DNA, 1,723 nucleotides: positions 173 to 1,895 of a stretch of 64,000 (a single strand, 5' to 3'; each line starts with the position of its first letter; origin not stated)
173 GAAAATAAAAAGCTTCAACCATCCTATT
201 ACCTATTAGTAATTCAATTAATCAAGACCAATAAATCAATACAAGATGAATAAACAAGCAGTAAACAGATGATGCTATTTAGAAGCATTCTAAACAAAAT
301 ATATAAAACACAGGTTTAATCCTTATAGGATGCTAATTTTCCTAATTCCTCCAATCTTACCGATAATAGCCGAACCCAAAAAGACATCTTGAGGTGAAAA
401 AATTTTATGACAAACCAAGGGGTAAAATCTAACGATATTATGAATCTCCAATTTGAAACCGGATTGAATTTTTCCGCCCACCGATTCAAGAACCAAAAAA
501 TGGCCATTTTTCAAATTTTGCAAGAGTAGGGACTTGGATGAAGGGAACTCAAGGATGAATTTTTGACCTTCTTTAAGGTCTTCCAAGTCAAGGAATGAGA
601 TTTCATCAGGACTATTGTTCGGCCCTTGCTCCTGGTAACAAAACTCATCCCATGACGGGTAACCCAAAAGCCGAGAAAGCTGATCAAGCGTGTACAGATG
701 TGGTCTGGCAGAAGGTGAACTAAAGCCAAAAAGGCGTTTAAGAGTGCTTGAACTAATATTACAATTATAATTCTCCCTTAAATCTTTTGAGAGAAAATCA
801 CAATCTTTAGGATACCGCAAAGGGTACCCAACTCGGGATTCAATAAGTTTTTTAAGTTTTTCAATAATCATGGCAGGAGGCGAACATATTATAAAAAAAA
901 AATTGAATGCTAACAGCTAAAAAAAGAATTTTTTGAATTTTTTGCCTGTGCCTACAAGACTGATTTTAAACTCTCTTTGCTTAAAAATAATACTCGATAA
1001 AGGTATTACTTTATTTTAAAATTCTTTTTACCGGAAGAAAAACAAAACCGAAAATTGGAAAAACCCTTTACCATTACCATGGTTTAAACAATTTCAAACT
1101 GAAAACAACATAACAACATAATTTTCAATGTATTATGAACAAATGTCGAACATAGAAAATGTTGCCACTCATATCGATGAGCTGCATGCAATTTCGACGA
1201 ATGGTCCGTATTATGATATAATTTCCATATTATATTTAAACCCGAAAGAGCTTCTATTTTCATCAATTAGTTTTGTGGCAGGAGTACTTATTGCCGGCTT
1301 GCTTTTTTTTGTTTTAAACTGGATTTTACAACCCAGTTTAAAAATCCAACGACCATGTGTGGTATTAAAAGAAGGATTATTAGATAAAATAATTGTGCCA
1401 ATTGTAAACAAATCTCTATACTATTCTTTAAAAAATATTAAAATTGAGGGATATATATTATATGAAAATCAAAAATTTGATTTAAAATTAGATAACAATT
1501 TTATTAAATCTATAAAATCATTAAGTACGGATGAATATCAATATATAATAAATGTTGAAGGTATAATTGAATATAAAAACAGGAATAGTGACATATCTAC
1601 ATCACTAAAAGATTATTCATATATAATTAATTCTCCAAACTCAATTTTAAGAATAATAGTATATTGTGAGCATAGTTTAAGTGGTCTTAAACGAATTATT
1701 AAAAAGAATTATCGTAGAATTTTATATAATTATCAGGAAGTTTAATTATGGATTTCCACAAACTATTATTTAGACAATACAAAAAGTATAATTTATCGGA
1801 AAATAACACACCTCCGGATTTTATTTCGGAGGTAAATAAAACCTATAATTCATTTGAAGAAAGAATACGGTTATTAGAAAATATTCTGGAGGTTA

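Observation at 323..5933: Tightly coupled signalling operon: membrane anchor, soluble PAS histidine kinase, free REC and REC-PAS-PP2C phosphatase, divergent from a small HTH-like protein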

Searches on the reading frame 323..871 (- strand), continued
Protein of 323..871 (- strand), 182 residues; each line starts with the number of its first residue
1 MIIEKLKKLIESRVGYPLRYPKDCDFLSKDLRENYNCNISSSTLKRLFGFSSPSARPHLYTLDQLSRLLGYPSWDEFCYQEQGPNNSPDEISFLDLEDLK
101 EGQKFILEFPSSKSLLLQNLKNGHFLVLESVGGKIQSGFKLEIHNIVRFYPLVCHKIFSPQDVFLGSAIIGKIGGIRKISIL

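Call 54: search_protein_families(library=pfam, proteins=[L005:8479-9777:-, L006:1327-2688:-, L007:7994-9421:-, L008:8376-9776:-, L012:8339-9829:-, L015:3950-5032:-, L011:3200-3934:-, L011:1713-2510:-, L014:2688-3464:-, L001:2683-3870:+], max_evalue=0.001)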
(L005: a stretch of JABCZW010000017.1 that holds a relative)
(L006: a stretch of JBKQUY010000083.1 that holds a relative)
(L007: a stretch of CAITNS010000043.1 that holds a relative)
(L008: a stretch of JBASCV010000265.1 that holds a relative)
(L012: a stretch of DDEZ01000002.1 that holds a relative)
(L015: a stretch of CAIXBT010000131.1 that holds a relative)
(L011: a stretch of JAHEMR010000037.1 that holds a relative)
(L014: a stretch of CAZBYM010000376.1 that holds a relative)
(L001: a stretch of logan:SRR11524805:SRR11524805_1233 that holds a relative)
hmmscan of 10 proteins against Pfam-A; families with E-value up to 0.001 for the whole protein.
L005:8479-9777:- (432 aa): 10 families
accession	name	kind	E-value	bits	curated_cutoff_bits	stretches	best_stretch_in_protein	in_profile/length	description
PF01436.27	NHL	-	2.6e-35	119.1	20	2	309-333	1-25/28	NHL repeat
PF25021.1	TEN_NHL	-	2.8e-17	63.2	27.1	0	192-250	134-189/357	Teneurin NHL domain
PF18962.6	Por_Secre_tail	-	2.5e-14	53.7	27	1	355-430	1-74/75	Secretion system C-terminal sorting domain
PF06739.17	SBBP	-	1.5e-11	44.5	20.5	0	311-326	14-29/38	Beta-propeller repeat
PF01731.26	Arylesterase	-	7.9e-09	36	21.3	0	78-111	44-78/86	Arylesterase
PF24684.1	Vgb_lyase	-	1.1e-08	34.7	50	0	40-117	176-252/290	Virginiamycin B lyase family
PF06977.17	SdiA-regulated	-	6.4e-08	32.5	21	0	304-330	217-243/249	SdiA-regulated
PF08450.18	SGL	-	7.2e-08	32.8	26.3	0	136-336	31-210/246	SMP-30/Gluconolactonase/LRE-like region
PF11589.14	DUF3244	-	8.9e-06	26.1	25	1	345-429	19-94/96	Domain of unknown function (DUF3244)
PF07494.17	Reg_prop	-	9.9e-05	22.6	20.4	0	258-271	8-21/24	Two component regulator propeller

L006:1327-2688:- (453 aa): 0 families

L007:7994-9421:- (475 aa): 1 family
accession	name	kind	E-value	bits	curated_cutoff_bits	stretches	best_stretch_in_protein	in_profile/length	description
PF07661.19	MORN_2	-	7e-06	26.1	29.6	0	124-145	1-22/22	MORN repeat variant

L008:8376-9776:- (466 aa): 2 families
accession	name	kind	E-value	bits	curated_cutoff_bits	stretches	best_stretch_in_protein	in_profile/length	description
PF18962.6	Por_Secre_tail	-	1.6e-11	44.8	27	1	393-465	1-75/75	Secretion system C-terminal sorting domain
PF24242.1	DUF7449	-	6.3e-05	23.4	27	0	309-331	65-87/89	Domain of unknown function (DUF7449)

L012:8339-9829:- (496 aa): 1 family
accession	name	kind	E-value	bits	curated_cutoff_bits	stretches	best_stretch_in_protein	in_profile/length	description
PF18962.6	Por_Secre_tail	-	3.6e-08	34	27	1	434-490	1-66/75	Secretion system C-terminal sorting domain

L015:3950-5032:- (360 aa): 1 family
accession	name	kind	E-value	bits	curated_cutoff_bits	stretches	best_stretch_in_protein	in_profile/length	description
PF07661.19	MORN_2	-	1.9e-14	52.5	29.6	1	314-332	3-21/22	MORN repeat variant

L011:3200-3934:- (244 aa): 0 families

L011:1713-2510:- (265 aa): 0 families

L014:2688-3464:- (258 aa): 1 family
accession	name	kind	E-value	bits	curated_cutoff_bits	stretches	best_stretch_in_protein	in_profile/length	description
PF05099.18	TerB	-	6.1e-05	23.7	24.4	1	6-42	78-114/118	Tellurite resistance protein TerB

L001:2683-3870:+ (395 aa): 2 families
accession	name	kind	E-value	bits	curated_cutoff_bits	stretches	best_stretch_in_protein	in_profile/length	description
PF08495.15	FIST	-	5.5e-28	98.6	23.2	1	35-225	2-189/189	FIST N domain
PF10442.14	FIST_C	-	2.5e-12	47.5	28.5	1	256-374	21-130/131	FIST C domain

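Call 62: fold_search(model_id=the predicted structure, library=pdb)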
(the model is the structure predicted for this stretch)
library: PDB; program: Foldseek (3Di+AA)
matches with E <= 10: 655; with E <= 0.001: 0
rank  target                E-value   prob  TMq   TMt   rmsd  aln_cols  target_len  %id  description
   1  5gan_g                4.7e-02  0.77  0.22  0.42   5.5        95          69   13  The overall structure of the yeast spliceosomal U4/U6.U5 tri-snRNP at 3.7 Angstrom (released 2016-01-27)
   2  1loj_C                6.3e-02  0.63  0.18  0.35   6.1        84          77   12  Crystal structure of a Methanobacterial Sm-like archaeal protein (SmAP1) bound to uridine-5'-monophosphate (UMP) (released 2003-03-25)
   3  4m75_G                6.7e-02  0.77  0.20  0.35   5.6        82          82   12  Crystal structure of Lsm1-7 complex (released 2013-10-23)
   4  4c92_D                7.1e-02  0.35  0.16  0.29   8.5        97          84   15  Crystal structure of the yeast Lsm1-7 complex (released 2013-10-16)
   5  8xup_J                7.1e-02  0.21  0.19  0.23  17.4       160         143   12  Crystal structure of lipoprotein NlpI in complex with MepS (released 2024-06-05)
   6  1jri_B                8.0e-02  0.60  0.18  0.36   6.0        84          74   13  The Crystal Structure of an Sm-like Archaeal Protein with Two Heptamers in the Asymmetric Unit. (released 2002-02-13)
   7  6ppq_G                8.0e-02  0.51  0.20  0.34   7.9       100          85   13  Structure of S. pombe Lsm1-7 with RNA, polyuridine with 3' adenosine (released 2020-06-17)
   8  9esh_G                8.0e-02  0.23  0.17  0.28  15.2       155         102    8  Structure of a B-state intermediate committed to discard (Bd-I state) (released 2024-12-25)
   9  8xud_J                8.5e-02  0.23  0.18  0.22  17.4       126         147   15  Crystal structure of adaptor NlpI in complex with endopeptidase MepS and PDZ-protease Prc (released 2024-06-05)
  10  8xud_L                9.0e-02  0.20  0.18  0.21  17.4       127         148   14  Crystal structure of adaptor NlpI in complex with endopeptidase MepS and PDZ-protease Prc (released 2024-06-05)
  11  1jri_D                9.5e-02  0.57  0.18  0.36   5.9        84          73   12  The Crystal Structure of an Sm-like Archaeal Protein with Two Heptamers in the Asymmetric Unit. (released 2002-02-13)
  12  3swn_C                1.0e-01  0.66  0.22  0.43   5.5        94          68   11  Structure of the LSm657 Complex: An Assembly Intermediate of the LSm1 7 and LSm2 8 Rings (released 2011-10-26)
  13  1i8f_G                1.0e-01  0.57  0.19  0.39   5.8        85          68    7  THE CRYSTAL STRUCTURE OF A HEPTAMERIC ARCHAEAL SM PROTEIN: IMPLICATIONS FOR THE EUKARYOTIC SNRNP CORE (released 2001-05-16)
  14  8xup_G                1.0e-01  0.16  0.18  0.21  17.5       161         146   12  Crystal structure of lipoprotein NlpI in complex with MepS (released 2024-06-05)
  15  6ppn_G                1.1e-01  0.54  0.19  0.36   6.3        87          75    9  Structure of S. pombe Lsm2-8 with unprocessed U6 snRNA (released 2020-06-17)
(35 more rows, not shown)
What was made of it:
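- Foldseek's best, non-significant hits are Sm/LSm barrels for the C-domain (call 62).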

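Call 65: search_protein_families(library=phrogs, proteins=[window:323-871:-], max_evalue=1)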
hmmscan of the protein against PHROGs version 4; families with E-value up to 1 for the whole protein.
window:323-871:- (182 aa): 0 families

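Call 66: search_protein_families(library=padloc, proteins=[window:323-871:-], max_evalue=0.01)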
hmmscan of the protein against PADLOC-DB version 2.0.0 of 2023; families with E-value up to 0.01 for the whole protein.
window:323-871:- (182 aa): 0 families

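Call 79: search_protein_families(library=pfam, proteins=[L001:1-627:+, L001:3897-5000:+, L004:5649-6404:+, L011:4282-5562:+, L014:3573-4427:+, L010:729-1574:+], max_evalue=0.01)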
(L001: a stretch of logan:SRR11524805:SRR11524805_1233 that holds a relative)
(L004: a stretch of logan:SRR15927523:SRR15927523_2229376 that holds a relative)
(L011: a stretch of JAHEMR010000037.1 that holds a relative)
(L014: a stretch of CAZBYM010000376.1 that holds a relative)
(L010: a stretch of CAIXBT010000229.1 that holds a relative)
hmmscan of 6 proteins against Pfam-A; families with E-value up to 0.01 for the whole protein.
L001:1-627:+ (209 aa): 1 family
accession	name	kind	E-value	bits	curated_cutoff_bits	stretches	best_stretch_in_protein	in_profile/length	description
PF01609.27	DDE_Tnp_1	-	7e-06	26.4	23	1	2-135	96-200/200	Transposase DDE domain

L001:3897-5000:+ (367 aa): 0 families

L004:5649-6404:+ (252 aa): 1 family
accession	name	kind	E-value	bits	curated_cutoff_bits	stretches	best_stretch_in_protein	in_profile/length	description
PF08495.15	FIST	-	6.1e-29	101.7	23.2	1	34-225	1-189/189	FIST N domain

L011:4282-5562:+ (426 aa): 11 families
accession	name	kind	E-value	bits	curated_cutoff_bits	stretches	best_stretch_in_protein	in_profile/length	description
PF01344.31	Kelch_1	-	2.7e-28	97.6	20.1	2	195-242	1-46/46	Kelch motif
PF24981.1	Beta-prop_ATRN-LZTR1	-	4e-26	92.4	50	2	208-413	1-221/289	Attractin/LZTR1 beta-propeller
PF13964.12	Kelch_6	-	4.1e-26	90.5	25.3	2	201-243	7-48/50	Kelch motif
PF24681.1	Kelch_KLHDC2_KLHL20_DRC7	-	1.2e-25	90.5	50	2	200-411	3-221/221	KLHDC2/KLHL20/DRC7 Kelch-repeats domain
PF24996.1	NANM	-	4.4e-21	75.5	45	2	185-267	42-129/350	N-acetylneuraminate epimerase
PF25210.1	Kelch_FKB95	-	2.5e-18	67.1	70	2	142-276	26-159/268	FKB95, Kelch-repeats domain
PF13418.12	Kelch_4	-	1.7e-14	53.9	21.6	1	290-336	1-45/49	Galactose oxidase, central domain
PF07646.21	Kelch_2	-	1.2e-11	44.4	21.3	0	195-242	1-48/48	Kelch motif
PF13415.12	Kelch_3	-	8.5e-10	39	22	1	206-250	2-45/48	Galactose oxidase, central domain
PF13854.13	Kelch_HCF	-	0.00039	20.2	113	0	185-322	7-151/345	Host cell factor, Kelch-repeats domain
PF19755.4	DUF6242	-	0.0086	16.4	29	0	184-264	128-208/217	Domain of unknown function (DUF6242)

L014:3573-4427:+ (284 aa): 9 families
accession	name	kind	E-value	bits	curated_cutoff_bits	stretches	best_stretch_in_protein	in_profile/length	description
PF01344.31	Kelch_1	-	1.4e-20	72.9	20.1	2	197-244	1-46/46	Kelch motif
PF13964.12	Kelch_6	-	6.1e-18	64.6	25.3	2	152-198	3-50/50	Kelch motif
PF25210.1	Kelch_FKB95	-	6.1e-14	52.7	70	1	134-262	16-147/268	FKB95, Kelch-repeats domain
PF24681.1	Kelch_KLHDC2_KLHL20_DRC7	-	7.5e-12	45.5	50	1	145-264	98-221/221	KLHDC2/KLHL20/DRC7 Kelch-repeats domain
PF24981.1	Beta-prop_ATRN-LZTR1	-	8e-09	35.6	50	1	105-271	106-286/289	Attractin/LZTR1 beta-propeller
PF24996.1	NANM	-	1.3e-08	34.5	45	1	145-277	2-137/350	N-acetylneuraminate epimerase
PF07646.21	Kelch_2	-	3.3e-08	33.5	21.3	1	151-195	2-48/48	Kelch motif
PF13418.12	Kelch_4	-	1.6e-06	28.4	21.6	0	161-196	13-49/49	Galactose oxidase, central domain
PF13415.12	Kelch_3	-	5.3e-05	23.7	22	0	161-199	2-41/48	Galactose oxidase, central domain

L010:729-1574:+ (282 aa): 8 families
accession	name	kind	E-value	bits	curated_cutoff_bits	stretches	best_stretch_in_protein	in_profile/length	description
PF01344.31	Kelch_1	-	9.5e-19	67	20.1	1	214-260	2-46/46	Kelch motif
PF13964.12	Kelch_6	-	2.2e-11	43.8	25.3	1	219-260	7-47/50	Kelch motif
PF24681.1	Kelch_KLHDC2_KLHL20_DRC7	-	9.2e-08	32.1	50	0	164-206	151-193/221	KLHDC2/KLHL20/DRC7 Kelch-repeats domain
PF25210.1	Kelch_FKB95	-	3.7e-06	27.2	70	1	179-276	45-146/268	FKB95, Kelch-repeats domain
PF24981.1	Beta-prop_ATRN-LZTR1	-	5.3e-06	26.3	50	1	180-279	2-114/289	Attractin/LZTR1 beta-propeller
PF07646.21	Kelch_2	-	5.7e-06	26.5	21.3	0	215-260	3-48/48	Kelch motif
PF24996.1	NANM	-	0.00013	21.4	45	1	204-280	43-125/350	N-acetylneuraminate epimerase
PF13415.12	Kelch_3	-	0.00016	22.2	22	0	224-269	2-46/48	Galactose oxidase, central domain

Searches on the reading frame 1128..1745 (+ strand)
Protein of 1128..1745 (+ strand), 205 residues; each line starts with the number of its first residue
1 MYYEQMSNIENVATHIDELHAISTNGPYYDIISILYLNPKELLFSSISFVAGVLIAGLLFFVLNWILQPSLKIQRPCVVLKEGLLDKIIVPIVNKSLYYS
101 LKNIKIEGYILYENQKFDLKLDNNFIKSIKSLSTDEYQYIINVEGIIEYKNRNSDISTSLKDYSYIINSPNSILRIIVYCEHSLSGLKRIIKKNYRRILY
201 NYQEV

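Call 3: search_protein_families(library=pfam, proteins=[window:1128-1745:+], max_evalue=0.1)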
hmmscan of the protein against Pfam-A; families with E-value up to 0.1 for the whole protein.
window:1128-1745:+ (205 aa): 0 families

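Call 4: search_protein_families(library=ncbifam, proteins=[window:1128-1745:+], max_evalue=0.1)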
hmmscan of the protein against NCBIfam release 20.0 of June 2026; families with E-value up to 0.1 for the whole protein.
window:1128-1745:+ (205 aa): 0 families

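Call 9: find_homologous_proteins(query=window:1128-1745:+, max_evalue=0.001)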
Query window:1128-1745:+ (205 aa): 4 proteins with E <= 0.001 among 537 candidates.
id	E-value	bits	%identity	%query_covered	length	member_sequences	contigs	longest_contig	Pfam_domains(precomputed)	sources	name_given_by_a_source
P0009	6.9e-125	432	100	100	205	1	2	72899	-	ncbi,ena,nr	ncbi:MAG: hypothetical protein K1X82_01655 [Bacteroidia bacterium]|nr:hypothetical protein [Bacteroi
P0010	4.3e-124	430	100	100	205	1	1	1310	-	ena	-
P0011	1.2e-117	409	96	100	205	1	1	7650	-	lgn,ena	-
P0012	7.7e-91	321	100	75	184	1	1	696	-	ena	-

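Call 43: find_related_loci(query=A4, collection=metagenome_contigs, flank=10000)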
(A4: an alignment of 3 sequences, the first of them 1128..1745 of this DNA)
Query A4 (205 aa) in metagenome_contigs; peptide patterns used: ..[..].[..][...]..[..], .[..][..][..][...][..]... (x = any residue, [..] = any of these).
192 stretches matched a pattern, but none encodes a relative of the query by tblastn (E <= 1e-3).
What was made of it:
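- Tried and rejected: A metagenome scan with the p205 alignment found nothing (call 43).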

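Call 44: predict_structure(alignment_id=A3)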
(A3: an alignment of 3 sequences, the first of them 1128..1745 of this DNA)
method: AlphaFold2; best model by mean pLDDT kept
length: 205 residues; sequences in the alignment: 3
mean_pLDDT: 62.5   pTM: 0.54
mean pLDDT of the five models: 62.5, 56.2, 49.6, 48.2, 48.1
residues with pLDDT >= 90: 0; 70-90: 96; 50-70: 48; < 50: 61
segments of 3 or more residues with pLDDT < 50: 1-44, 145-157, 202-205
pLDDT, mean of each block of 10 residues (from residue 1): 34 35 31 36 52 78 71 80 74 76 81 78 61 63 52 48 70 84 77 79 43
secondary structure, 60 per line:
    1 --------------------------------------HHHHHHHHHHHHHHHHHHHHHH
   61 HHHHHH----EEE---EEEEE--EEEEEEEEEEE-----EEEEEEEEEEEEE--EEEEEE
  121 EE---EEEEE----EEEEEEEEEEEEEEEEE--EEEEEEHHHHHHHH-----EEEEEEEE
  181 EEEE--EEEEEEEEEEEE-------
elements in order: H39-66 E71-73 E77-81 E84-94 E100-112 E115-122 E126-130 E135-151 E154-159 H160-167 E173-184 E187-198

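Call 65: search_protein_families(library=phrogs, proteins=[window:1128-1745:+], max_evalue=1)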
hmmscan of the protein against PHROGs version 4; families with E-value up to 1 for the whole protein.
window:1128-1745:+ (205 aa): 4 families
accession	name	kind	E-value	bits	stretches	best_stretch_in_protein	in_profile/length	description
phrog_17448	-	unknown function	0.036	15.4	1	143-194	28-81/98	-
phrog_16547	-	other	0.047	13.8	1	101-157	255-312/315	nicotinamide phosphoribosyl transferase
phrog_502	-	moron, auxiliary metabolic gene and host takeover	0.079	13.5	1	46-72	26-52/58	membrane protein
phrog_198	-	lysis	0.23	12.4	1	40-69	52-81/125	holin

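Call 66: search_protein_families(library=padloc, proteins=[window:1128-1745:+], max_evalue=0.01)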
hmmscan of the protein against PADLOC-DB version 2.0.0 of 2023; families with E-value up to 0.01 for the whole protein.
window:1128-1745:+ (205 aa): 0 families
